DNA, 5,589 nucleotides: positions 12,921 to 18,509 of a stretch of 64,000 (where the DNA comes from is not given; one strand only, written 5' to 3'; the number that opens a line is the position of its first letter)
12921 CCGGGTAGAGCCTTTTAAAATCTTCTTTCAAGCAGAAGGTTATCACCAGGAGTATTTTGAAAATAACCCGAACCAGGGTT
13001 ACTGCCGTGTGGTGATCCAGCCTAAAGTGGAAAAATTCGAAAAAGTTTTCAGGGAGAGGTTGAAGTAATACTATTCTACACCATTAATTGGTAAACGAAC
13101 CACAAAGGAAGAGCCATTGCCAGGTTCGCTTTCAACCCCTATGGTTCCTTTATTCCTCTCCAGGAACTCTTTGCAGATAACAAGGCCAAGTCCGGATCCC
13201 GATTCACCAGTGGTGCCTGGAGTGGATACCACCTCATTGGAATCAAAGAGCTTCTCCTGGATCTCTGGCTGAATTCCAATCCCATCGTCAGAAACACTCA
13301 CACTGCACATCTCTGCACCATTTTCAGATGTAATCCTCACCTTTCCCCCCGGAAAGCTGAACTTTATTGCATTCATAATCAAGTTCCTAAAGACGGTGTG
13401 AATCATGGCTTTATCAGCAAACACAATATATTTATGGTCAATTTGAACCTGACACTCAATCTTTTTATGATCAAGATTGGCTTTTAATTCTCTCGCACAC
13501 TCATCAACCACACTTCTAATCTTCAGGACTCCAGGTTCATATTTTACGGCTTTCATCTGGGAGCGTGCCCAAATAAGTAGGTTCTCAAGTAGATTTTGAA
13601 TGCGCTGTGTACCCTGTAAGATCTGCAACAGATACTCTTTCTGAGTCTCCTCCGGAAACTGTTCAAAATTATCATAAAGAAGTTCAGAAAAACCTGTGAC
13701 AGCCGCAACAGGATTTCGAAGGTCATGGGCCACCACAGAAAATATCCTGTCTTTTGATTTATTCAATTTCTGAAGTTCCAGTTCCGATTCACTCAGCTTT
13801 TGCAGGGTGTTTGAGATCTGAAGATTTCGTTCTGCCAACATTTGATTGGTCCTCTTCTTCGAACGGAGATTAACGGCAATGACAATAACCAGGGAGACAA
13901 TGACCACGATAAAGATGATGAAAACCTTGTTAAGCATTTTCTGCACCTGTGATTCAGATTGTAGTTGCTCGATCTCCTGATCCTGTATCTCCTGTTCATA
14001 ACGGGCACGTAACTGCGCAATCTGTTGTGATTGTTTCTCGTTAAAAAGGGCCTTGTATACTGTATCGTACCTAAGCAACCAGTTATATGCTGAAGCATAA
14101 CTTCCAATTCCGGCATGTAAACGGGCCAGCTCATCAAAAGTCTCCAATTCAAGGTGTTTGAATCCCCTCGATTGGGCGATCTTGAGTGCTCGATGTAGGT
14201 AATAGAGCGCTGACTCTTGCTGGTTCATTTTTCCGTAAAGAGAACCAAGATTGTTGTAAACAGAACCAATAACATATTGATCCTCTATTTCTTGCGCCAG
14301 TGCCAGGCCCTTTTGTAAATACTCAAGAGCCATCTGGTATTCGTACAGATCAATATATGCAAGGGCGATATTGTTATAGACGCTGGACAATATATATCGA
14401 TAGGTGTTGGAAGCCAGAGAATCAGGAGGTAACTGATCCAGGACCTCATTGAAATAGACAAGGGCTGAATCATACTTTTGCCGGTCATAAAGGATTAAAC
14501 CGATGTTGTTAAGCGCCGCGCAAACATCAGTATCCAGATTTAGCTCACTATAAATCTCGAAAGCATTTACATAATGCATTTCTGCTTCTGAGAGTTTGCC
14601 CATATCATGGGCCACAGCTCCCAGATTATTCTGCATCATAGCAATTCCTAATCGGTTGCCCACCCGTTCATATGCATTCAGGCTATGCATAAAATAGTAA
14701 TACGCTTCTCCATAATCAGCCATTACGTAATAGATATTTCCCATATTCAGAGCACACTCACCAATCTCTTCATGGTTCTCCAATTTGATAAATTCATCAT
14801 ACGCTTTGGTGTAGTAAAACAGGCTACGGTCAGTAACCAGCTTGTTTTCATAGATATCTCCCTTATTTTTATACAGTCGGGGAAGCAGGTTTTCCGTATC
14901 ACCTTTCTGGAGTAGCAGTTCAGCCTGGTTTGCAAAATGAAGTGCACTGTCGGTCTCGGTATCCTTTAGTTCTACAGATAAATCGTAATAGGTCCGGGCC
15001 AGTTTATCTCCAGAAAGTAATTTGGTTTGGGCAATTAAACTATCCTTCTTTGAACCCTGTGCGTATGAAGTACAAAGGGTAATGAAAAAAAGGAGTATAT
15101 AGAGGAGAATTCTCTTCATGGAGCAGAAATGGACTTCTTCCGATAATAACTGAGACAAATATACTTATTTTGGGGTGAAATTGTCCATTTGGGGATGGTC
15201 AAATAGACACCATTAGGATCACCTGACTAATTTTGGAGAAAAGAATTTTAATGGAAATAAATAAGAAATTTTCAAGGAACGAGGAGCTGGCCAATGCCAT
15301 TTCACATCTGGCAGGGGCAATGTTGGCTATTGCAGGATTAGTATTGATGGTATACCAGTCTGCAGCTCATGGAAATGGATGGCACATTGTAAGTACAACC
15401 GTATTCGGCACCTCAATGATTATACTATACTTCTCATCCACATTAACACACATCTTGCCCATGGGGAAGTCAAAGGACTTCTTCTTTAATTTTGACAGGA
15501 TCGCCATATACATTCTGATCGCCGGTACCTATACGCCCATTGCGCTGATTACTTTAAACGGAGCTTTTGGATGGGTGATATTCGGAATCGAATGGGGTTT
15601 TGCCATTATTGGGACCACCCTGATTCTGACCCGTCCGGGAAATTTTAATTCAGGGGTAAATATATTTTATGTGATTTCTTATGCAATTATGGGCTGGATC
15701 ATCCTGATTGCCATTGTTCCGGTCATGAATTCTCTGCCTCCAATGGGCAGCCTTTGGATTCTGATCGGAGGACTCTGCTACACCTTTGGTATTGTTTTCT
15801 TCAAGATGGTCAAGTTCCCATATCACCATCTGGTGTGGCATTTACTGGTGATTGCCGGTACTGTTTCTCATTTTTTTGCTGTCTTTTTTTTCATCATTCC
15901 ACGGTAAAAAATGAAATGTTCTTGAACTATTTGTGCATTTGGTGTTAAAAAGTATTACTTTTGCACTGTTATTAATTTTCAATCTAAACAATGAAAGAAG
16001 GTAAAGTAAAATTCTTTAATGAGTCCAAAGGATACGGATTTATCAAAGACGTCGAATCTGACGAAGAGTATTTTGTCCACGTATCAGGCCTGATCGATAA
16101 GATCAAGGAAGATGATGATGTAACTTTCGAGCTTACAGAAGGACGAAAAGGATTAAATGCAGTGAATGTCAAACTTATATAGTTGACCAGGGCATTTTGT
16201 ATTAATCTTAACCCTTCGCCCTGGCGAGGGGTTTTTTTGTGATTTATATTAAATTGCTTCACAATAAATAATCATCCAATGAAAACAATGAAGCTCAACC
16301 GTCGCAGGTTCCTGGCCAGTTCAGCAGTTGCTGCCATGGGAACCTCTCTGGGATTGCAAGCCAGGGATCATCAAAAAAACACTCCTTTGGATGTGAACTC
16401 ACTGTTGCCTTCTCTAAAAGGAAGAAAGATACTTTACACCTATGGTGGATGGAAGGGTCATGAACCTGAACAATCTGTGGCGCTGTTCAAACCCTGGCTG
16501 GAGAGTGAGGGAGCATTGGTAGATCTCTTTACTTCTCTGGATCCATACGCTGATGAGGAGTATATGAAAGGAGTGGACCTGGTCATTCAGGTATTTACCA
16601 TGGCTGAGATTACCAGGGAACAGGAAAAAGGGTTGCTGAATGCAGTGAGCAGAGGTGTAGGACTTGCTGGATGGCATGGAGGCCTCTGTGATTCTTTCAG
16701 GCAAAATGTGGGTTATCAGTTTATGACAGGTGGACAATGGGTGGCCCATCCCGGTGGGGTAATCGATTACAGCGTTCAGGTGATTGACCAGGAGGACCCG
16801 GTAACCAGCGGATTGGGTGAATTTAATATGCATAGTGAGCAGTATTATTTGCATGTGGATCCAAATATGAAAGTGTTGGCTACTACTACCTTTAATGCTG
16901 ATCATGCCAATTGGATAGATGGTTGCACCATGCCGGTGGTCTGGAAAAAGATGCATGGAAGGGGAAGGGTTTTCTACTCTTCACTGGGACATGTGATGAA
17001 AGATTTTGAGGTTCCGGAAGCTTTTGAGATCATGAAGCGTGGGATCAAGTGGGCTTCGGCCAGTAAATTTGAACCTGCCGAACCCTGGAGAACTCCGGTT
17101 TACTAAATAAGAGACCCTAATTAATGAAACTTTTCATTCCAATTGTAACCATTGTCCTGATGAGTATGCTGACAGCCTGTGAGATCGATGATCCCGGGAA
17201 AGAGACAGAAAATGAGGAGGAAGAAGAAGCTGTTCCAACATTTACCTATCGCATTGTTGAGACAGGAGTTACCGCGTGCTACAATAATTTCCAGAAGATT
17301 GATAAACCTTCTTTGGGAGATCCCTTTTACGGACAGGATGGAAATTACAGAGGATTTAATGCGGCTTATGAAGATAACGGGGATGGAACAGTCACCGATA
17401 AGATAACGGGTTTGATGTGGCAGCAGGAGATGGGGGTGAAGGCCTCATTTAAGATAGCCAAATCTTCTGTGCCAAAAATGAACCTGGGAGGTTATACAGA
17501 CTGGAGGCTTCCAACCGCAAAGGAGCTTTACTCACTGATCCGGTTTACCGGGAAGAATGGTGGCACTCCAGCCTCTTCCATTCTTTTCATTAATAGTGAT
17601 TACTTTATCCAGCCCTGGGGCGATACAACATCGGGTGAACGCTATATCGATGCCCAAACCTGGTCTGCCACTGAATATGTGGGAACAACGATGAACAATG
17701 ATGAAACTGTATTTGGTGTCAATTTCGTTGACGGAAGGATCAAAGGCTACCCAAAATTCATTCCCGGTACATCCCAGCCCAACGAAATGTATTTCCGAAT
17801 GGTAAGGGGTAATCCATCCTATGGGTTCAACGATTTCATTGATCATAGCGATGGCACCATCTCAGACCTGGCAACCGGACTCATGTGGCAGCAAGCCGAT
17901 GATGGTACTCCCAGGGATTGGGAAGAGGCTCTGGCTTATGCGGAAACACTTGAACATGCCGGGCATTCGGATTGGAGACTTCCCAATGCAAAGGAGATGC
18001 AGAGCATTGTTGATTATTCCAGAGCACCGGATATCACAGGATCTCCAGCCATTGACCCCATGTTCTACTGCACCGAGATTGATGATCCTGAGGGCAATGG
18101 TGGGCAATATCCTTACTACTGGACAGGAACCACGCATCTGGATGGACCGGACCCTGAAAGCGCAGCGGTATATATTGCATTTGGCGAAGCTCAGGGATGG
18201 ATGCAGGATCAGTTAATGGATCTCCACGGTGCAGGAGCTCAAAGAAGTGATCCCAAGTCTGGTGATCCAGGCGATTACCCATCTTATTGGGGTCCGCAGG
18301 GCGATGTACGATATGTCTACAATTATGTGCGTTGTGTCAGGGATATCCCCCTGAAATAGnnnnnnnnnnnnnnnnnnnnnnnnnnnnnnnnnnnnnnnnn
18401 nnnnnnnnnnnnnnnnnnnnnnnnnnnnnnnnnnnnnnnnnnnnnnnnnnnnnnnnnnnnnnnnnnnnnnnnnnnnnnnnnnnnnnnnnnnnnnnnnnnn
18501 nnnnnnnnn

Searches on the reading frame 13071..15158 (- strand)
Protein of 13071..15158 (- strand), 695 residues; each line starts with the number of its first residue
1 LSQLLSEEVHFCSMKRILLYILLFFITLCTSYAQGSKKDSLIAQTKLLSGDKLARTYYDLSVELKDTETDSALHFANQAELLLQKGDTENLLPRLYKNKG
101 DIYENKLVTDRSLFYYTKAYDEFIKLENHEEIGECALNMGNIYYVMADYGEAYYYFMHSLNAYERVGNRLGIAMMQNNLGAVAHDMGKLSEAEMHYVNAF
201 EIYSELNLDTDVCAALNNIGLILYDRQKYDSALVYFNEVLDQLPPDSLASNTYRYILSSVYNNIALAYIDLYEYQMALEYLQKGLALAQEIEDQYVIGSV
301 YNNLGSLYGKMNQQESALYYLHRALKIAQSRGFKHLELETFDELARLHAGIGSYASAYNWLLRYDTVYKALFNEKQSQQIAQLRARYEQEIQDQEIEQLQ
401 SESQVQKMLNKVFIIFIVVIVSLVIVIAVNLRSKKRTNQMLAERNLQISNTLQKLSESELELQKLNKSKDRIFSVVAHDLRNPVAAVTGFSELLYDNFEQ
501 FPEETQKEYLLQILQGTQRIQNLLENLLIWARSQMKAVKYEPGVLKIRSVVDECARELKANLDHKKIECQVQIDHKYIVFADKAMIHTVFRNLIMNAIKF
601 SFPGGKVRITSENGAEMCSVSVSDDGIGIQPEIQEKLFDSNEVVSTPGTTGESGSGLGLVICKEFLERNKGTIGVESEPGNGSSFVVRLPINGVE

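Call 6: search_protein_families(library=pfam, proteins=[window:13071-15158:-])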
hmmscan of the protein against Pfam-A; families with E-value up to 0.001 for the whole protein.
window:13071-15158:- (695 aa): 9 families
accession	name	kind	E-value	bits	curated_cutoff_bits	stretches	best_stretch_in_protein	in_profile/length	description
PF13424.12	TPR_12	-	4.6e-31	107.3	30.1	3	172-241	2-73/77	Tetratricopeptide repeat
PF02518.31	HATPase_c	-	4.7e-24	85.4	26.4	1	582-691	2-109/111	Histidine kinase-, DNA gyrase B-, and HSP90-like ATPase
PF00515.34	TPR_1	-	1.1e-19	69.8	27.8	2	215-242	3-30/34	Tetratricopeptide repeat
PF13374.12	TPR_10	-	1.4e-19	69.8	27.5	2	259-290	3-34/42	Tetratricopeptide repeat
PF07719.23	TPR_2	-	1.8e-13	49.9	27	0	214-244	2-32/34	Tetratricopeptide repeat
PF00512.31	HisKA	-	5.1e-13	49.3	26.9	1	469-534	2-64/66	His Kinase A (phospho-acceptor) domain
PF13181.12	TPR_8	-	1.9e-07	31.1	25.7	0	300-329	3-32/34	Tetratricopeptide repeat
PF17874.7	TPR_MalT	-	7.1e-06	26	45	1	247-401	70-226/336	MalT-like TPR region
PF14938.12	SNAP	-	1.3e-05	25.3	25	0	44-156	65-178/282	Soluble NSF attachment protein, SNAP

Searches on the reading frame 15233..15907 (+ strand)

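Call 6: search_protein_families(library=pfam, proteins=[window:15233-15907:+])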
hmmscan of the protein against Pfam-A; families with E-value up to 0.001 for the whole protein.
window:15233-15907:+ (224 aa): 2 families
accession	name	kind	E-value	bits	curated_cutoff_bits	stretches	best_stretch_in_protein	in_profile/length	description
PF03006.26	HlyIII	-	8.1e-35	120.9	26.2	1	13-214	1-224/224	Haemolysin-III related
PF11026.13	DUF2721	-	0.00051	20.4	28.3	1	4-72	48-116/129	Protein of unknown function (DUF2721)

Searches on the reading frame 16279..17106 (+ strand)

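Call 6: search_protein_families(library=pfam, proteins=[window:16279-17106:+])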
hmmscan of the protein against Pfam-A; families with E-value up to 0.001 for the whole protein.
window:16279-17106:+ (275 aa): 1 family
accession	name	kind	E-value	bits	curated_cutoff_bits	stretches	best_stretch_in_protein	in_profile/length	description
PF06283.17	ThuA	-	1.4e-43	150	33.4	1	52-259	3-209/209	Trehalose utilisation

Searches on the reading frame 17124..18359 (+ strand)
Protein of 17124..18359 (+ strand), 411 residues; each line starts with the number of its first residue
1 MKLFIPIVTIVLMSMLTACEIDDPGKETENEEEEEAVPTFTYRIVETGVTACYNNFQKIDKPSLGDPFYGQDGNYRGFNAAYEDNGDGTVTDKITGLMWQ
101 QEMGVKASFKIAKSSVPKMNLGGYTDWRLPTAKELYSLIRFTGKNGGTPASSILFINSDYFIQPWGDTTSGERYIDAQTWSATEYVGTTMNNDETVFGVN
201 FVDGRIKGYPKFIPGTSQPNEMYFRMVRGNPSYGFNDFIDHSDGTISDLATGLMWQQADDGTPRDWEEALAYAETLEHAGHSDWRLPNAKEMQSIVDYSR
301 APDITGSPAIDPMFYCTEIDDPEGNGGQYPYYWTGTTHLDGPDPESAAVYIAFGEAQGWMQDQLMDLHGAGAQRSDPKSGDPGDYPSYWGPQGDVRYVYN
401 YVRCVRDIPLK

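Call 6: search_protein_families(library=pfam, proteins=[window:17124-18359:+])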
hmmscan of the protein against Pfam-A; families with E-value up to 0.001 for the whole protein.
window:17124-18359:+ (411 aa): 1 family
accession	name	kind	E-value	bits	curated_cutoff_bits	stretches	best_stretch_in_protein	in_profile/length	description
PF07603.17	Lcl_C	-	4.8e-41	140.2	34.9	2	244-356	1-102/117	Lcl C-terminal domain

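Call 9: search_protein_families(library=ncbifam, proteins=[window:17124-18359:+])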
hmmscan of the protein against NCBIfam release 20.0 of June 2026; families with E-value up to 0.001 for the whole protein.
window:17124-18359:+ (411 aa): 2 families
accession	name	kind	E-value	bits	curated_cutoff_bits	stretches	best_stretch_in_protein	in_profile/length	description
NF047850.1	Lsa25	exception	2.4e-10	40.6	260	0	78-101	27-50/207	surface adhesin Lsa25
NF052322.1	FimD_tip_adhes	equivalog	1.2e-07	30.8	170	0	269-302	582-617/664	fimbrial tip adhesin FimD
